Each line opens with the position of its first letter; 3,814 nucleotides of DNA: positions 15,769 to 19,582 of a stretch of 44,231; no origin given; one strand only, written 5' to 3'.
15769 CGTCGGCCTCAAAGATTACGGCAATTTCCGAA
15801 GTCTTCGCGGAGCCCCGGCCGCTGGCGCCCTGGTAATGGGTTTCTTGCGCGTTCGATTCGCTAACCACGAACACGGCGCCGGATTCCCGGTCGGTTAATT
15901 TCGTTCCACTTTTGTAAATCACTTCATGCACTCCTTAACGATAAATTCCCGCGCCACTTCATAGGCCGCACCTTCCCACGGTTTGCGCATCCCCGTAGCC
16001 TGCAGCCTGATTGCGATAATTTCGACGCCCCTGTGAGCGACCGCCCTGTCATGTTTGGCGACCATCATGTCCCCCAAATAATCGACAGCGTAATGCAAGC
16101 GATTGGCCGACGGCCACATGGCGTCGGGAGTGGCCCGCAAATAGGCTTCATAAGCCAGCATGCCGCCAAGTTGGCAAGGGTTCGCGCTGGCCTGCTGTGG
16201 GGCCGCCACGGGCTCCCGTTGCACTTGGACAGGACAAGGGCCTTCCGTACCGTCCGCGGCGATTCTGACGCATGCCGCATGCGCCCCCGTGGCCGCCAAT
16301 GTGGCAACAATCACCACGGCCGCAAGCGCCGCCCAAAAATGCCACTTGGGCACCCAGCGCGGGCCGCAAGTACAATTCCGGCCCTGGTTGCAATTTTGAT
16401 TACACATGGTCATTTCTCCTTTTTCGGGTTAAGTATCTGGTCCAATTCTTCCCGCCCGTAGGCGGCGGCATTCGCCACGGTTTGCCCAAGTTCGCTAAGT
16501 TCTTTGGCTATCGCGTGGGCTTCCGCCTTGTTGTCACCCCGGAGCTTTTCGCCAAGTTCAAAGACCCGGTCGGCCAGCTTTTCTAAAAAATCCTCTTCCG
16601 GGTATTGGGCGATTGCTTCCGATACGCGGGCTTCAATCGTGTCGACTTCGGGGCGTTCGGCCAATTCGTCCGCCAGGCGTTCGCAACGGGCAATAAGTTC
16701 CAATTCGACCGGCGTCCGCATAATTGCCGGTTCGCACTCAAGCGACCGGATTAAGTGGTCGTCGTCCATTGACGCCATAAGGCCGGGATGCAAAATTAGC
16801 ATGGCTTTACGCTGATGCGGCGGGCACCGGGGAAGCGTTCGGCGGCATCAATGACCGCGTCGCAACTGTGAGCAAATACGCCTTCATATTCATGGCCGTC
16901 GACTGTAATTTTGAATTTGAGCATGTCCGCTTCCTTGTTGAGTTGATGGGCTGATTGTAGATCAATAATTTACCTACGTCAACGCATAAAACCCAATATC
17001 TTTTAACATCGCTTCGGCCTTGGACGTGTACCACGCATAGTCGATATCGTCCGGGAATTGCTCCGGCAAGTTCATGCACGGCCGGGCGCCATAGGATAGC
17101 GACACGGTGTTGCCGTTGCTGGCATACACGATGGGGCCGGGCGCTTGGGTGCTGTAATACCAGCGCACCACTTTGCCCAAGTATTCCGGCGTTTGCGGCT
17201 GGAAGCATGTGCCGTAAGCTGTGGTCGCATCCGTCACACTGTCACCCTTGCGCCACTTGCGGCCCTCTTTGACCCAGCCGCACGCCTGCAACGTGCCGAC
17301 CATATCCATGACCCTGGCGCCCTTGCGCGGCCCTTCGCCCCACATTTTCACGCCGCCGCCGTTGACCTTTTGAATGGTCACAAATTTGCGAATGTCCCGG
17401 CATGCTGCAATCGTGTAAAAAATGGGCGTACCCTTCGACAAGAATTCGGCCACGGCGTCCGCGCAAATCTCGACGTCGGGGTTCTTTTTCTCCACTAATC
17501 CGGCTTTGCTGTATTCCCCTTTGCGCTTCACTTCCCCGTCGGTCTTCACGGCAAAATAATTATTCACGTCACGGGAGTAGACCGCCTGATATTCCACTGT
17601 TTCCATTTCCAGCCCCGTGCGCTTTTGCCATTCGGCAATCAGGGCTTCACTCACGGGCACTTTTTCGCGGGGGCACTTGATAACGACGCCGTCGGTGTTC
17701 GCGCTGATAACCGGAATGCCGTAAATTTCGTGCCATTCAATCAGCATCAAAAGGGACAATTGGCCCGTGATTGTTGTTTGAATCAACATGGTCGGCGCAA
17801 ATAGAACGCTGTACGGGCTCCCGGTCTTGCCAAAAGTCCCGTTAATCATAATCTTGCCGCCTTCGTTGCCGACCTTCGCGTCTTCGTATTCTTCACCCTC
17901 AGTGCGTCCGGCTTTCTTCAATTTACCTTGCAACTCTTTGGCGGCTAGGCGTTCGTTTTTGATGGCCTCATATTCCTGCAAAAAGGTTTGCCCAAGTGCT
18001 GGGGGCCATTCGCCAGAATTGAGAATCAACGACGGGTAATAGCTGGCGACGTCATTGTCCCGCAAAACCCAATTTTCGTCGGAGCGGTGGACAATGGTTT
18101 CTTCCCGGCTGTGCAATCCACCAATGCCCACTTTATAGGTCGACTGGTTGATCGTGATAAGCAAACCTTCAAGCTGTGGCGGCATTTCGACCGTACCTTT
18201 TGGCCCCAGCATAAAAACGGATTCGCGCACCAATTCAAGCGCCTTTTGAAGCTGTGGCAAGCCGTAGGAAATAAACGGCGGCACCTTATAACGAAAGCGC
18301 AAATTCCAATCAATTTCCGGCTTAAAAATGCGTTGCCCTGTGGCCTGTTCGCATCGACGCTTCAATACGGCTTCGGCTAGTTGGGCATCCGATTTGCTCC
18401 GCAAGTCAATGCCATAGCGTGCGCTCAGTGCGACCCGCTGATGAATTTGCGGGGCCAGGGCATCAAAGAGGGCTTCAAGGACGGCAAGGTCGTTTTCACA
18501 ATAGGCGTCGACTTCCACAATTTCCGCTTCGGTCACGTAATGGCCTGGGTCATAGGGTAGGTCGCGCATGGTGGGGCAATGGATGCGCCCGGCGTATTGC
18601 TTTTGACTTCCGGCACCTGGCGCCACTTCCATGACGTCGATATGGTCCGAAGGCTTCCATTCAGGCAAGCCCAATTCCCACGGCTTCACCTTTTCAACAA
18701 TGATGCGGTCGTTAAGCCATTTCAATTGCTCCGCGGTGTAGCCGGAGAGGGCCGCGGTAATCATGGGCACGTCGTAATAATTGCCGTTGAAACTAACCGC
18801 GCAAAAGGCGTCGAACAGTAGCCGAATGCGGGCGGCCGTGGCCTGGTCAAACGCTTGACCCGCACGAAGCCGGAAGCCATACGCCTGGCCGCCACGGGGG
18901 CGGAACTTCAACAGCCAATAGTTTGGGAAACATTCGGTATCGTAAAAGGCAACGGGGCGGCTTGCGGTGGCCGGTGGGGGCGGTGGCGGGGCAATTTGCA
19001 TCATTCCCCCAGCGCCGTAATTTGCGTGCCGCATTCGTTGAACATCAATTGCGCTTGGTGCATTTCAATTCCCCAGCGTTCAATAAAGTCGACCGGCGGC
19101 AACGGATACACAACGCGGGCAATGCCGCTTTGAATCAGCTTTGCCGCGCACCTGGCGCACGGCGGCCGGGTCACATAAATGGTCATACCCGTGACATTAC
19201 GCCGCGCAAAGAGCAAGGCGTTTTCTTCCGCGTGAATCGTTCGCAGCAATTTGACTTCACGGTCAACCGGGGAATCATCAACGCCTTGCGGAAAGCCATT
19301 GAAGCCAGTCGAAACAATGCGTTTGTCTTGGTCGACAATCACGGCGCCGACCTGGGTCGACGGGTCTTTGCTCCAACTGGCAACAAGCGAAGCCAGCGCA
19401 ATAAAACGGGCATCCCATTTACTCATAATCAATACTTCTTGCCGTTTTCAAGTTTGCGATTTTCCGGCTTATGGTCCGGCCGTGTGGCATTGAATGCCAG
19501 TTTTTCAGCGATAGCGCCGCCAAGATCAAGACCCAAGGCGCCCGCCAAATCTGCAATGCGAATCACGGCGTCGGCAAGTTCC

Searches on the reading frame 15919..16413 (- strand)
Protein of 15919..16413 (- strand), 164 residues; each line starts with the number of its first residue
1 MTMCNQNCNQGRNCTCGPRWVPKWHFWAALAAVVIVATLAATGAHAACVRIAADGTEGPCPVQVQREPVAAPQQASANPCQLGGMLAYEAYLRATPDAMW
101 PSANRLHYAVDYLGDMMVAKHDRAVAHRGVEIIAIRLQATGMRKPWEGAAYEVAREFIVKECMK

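Call 33: search_protein_families(library=pfam, proteins=[window:15919-16413:-], max_evalue=0.05)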
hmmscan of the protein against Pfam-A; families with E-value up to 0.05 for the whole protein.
window:15919-16413:- (164 aa): 1 family
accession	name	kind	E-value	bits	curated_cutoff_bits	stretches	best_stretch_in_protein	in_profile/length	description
PF03929.21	PepSY_TM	-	0.011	16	28.8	1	23-89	2-55/295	PepSY-associated TM region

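Call 85: search_protein_families(library=phrogs, proteins=[window:15919-16413:-], max_evalue=0.05)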
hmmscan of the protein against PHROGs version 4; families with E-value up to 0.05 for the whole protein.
window:15919-16413:- (164 aa): 0 families

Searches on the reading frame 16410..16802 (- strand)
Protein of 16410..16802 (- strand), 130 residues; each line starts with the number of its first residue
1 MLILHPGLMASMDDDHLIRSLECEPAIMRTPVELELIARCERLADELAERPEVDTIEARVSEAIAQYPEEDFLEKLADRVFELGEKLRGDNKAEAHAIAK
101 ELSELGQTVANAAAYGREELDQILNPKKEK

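Call 9: search_protein_families(library=pfam, proteins=[window:16410-16802:-], max_evalue=0.01)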
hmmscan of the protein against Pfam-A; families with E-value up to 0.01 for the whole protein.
window:16410-16802:- (130 aa): 0 families

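Call 10: search_protein_families(library=phrogs, proteins=[window:16410-16802:-], max_evalue=0.01)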
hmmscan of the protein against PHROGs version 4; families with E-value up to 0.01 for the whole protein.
window:16410-16802:- (130 aa): 2 families
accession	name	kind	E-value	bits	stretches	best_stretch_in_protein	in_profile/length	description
phrog_10122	-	unknown function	0.00021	22.3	1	34-124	41-128/135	-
phrog_22991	-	unknown function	0.0012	20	1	8-46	10-49/64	-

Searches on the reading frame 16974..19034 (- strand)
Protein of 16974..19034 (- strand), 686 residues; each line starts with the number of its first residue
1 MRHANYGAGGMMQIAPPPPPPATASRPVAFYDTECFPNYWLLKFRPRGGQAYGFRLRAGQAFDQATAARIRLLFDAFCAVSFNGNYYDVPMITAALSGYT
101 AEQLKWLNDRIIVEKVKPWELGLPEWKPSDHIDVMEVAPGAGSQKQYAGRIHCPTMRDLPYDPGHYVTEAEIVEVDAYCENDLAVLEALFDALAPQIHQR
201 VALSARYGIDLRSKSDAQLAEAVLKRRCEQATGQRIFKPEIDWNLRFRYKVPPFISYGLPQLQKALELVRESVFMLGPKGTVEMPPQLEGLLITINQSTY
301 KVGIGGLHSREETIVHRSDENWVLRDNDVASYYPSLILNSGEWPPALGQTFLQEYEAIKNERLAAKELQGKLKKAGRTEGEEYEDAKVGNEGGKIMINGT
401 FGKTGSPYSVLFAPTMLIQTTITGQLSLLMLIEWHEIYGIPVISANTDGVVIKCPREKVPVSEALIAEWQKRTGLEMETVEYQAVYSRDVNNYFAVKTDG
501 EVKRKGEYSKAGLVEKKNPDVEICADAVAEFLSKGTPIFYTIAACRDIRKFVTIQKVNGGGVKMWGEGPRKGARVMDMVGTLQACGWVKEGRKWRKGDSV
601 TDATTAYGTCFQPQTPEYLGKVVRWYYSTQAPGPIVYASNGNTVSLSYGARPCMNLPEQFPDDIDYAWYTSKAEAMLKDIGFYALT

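Call 9: search_protein_families(library=pfam, proteins=[window:16974-19034:-], max_evalue=0.01)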
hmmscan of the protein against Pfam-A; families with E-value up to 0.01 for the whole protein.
window:16974-19034:- (686 aa): 0 families

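Call 10: search_protein_families(library=phrogs, proteins=[window:16974-19034:-], max_evalue=0.01)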
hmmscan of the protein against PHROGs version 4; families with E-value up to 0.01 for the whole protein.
window:16974-19034:- (686 aa): 5 families
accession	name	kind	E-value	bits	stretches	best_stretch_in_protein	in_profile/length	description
phrog_1252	-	DNA, RNA and nucleotide metabolism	4.2e-181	604.8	1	24-682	50-653/663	DNA polymerase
phrog_18505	-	DNA, RNA and nucleotide metabolism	1.1e-20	75.1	1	371-562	18-210/349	DNA polymerase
phrog_4210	-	DNA, RNA and nucleotide metabolism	2e-11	43.4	1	25-487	719-1117/1304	DNA polymerase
phrog_262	-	DNA, RNA and nucleotide metabolism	3.7e-05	23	1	350-457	471-589/856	DNA polymerase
phrog_34803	-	unknown function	0.0001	22.9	1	445-511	10-81/244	-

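Call 42: find_related_loci(query=window:16974-19034:-, collection=viral_contigs, flank=10000)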
Query window:16974-19034:- (686 aa) in viral_contigs; peptide patterns used: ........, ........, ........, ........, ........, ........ (x = any residue, [..] = any of these).
74 stretches matched a pattern; 71 encode a relative of the query (tblastn E <= 1e-3); 66 distinct loci.
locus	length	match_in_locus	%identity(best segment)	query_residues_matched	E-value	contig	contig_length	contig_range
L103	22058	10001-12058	99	1-686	0e+0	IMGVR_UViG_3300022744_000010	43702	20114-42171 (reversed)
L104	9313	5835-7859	86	12-686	0e+0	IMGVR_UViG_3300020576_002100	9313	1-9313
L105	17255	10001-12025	87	12-686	0e+0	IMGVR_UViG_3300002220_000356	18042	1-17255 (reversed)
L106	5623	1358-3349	85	23-686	0e+0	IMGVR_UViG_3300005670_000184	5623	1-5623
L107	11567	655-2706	83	2-686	0e+0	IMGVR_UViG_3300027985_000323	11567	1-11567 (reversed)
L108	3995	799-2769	85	30-686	0e+0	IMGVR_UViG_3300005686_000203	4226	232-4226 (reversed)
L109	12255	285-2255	85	30-686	0e+0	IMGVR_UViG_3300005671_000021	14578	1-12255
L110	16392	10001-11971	85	30-686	0e+0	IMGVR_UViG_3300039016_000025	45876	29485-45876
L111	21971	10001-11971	83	30-686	0e+0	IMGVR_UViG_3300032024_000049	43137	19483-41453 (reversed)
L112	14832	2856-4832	85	28-686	0e+0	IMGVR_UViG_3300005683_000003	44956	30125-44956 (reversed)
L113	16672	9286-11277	79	23-686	0e+0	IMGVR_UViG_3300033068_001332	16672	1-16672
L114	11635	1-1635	98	142-686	0e+0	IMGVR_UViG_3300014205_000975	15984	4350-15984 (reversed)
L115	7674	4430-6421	79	23-686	0e+0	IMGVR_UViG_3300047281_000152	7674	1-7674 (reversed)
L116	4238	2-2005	79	31-686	0e+0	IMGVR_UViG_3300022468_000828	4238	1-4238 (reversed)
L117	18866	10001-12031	75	12-686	0e+0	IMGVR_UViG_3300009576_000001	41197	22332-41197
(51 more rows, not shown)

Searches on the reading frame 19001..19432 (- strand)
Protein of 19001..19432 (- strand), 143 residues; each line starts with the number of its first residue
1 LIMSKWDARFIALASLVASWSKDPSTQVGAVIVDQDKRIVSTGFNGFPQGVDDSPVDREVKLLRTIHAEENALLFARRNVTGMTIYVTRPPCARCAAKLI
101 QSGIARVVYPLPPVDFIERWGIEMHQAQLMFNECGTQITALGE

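Call 34: search_protein_families(library=pfam, proteins=[window:19001-19432:-], max_evalue=0.05)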
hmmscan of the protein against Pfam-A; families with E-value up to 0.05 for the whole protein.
window:19001-19432:- (143 aa): 8 families
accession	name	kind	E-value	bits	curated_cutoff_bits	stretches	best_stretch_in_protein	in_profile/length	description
PF00383.29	dCMP_cyt_deam_1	-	4e-24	84.9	25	1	5-109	2-100/102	Cytidine and deoxycytidylate deaminase zinc-binding region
PF14437.12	MafB19-deam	-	2.9e-14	53.6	27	1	8-116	5-106/142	MafB19-like deaminase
PF14439.12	Bd3614-deam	-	0.00036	20.9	38.5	1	26-104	8-79/113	Bd3614-like deaminase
PF08210.17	APOBEC_N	-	0.0084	16.6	25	1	57-101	47-87/170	APOBEC-like N-terminal domain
PF18750.7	SNAD4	-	0.0095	16.4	27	1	58-100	34-72/130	Secreted Novel AID/APOBEC-like Deaminase 4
PF18771.7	APOBEC3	-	0.014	15.9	27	1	82-101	53-72/137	APOBEC3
PF18778.7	NAD1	-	0.022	15.3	27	1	58-101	52-92/175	Novel AID APOBEC clade 1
PF18772.7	APOBEC2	-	0.033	14.6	26.8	1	59-101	53-91/175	APOBEC2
